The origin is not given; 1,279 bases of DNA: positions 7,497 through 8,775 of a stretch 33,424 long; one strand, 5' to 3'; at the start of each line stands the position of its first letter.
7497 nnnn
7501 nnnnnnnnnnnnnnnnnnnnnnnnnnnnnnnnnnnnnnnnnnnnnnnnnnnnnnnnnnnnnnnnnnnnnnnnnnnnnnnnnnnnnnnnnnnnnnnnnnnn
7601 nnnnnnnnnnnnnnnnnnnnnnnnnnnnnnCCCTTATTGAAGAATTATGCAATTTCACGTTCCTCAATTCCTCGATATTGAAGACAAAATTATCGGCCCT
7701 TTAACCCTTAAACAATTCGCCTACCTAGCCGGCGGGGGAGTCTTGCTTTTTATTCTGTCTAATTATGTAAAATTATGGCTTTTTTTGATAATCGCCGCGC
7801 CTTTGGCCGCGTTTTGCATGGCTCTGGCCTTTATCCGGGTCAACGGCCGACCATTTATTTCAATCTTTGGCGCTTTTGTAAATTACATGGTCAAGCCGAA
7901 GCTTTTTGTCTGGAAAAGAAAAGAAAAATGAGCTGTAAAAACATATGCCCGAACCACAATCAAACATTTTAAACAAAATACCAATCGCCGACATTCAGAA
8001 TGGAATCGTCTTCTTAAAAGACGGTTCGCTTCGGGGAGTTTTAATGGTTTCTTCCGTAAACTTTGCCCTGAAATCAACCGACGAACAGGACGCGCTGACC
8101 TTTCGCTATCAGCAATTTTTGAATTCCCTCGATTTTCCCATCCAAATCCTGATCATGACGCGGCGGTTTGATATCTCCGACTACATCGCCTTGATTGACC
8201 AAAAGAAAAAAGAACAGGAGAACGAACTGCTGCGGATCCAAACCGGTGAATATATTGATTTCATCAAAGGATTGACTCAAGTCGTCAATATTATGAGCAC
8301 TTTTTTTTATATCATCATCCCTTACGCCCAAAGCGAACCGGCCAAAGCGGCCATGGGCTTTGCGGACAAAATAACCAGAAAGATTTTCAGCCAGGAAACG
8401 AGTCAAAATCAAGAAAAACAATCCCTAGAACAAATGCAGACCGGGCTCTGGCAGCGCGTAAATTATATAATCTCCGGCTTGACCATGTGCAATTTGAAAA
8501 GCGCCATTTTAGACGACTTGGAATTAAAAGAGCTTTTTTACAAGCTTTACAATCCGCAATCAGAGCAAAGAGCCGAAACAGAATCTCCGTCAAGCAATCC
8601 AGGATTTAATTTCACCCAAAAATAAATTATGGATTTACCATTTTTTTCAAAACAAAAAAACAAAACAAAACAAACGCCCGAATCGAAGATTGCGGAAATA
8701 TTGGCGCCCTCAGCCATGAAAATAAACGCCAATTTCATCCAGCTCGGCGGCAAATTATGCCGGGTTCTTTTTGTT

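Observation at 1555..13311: Origin-proximal chromosomal T4SS-like cluster with no DNA-transfer genes and many unrecognisable components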

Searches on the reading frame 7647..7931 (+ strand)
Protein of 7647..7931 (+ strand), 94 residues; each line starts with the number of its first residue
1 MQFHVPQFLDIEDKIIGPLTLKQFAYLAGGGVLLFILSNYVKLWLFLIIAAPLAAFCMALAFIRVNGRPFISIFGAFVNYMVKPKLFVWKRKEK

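Call 4: search_protein_families(library=pfam, max_evalue=0.1, proteins=[window:7647-7931:+])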
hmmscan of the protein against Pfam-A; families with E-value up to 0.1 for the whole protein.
window:7647-7931:+ (94 aa): 2 families
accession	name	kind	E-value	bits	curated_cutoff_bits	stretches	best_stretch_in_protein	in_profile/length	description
PF12666.12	PrgI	-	6.2e-11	43.1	27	1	10-86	8-88/91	PrgI family protein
PF12648.12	TcpE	-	0.037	15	29.9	1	18-86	23-93/100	TcpE family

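Call 8: search_protein_families(library=ncbifam, max_evalue=0.01, proteins=[window:7647-7931:+])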
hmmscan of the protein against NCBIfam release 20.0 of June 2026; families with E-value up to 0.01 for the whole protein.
window:7647-7931:+ (94 aa): 1 family
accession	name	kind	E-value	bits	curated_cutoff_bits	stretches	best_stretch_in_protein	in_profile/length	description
NF042935.1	SCO6880_fam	subfamily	1.1e-06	27.9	60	1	14-82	12-79/477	SCO6880 family protein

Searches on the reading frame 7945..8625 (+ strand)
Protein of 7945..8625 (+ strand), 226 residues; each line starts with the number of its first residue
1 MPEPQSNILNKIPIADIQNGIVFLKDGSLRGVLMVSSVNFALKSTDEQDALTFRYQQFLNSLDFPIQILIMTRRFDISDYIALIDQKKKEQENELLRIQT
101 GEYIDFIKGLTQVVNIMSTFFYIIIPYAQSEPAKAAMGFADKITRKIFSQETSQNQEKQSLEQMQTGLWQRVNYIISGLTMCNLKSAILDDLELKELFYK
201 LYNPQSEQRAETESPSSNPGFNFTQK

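Call 4: search_protein_families(library=pfam, max_evalue=0.1, proteins=[window:7945-8625:+])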
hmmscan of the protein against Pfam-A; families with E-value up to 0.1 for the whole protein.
window:7945-8625:+ (226 aa): 1 family
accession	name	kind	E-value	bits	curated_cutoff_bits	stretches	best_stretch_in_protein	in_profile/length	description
PF16065.10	DUF4807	-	0.072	13.2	27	0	128-176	77-125/126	Domain of unknown function (DUF4807)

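Call 8: search_protein_families(library=ncbifam, max_evalue=0.01, proteins=[window:7945-8625:+])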
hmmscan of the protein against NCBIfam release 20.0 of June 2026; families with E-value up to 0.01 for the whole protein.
window:7945-8625:+ (226 aa): 4 families
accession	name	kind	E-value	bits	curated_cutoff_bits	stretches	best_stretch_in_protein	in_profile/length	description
NF045975.1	VirB4_plasma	equivalog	1.9e-08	32.5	590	1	8-125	104-233/894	Mbov_0397 family ICE element conjugal transfer ATPase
NF041427.1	TrsD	subfamily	3.5e-05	23.7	200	1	14-111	21-128/201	TrsD/TraD family conjugative transfer protein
NF045971.1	conju_CD1110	equivalog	5.4e-05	21.6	325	1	17-147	11-140/752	VirB4-like conjugal transfer ATPase, CD1110 family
TIGR00929.1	VirB4_CagE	subfamily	7.6e-05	21.1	643.1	1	9-168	9-166/792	VirB4 family type IV secretion/conjugal transfer ATPase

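Call 98: search_solved_structures(query=window:7945-8625:+, max_evalue=10)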
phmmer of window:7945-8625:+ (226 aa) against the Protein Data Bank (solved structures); distinct sequences matched with E-value up to 10: 1.
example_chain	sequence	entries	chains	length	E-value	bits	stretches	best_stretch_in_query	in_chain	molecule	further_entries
3v5o_A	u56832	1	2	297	1.8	11.2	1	13-79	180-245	Dihydropteroate synthase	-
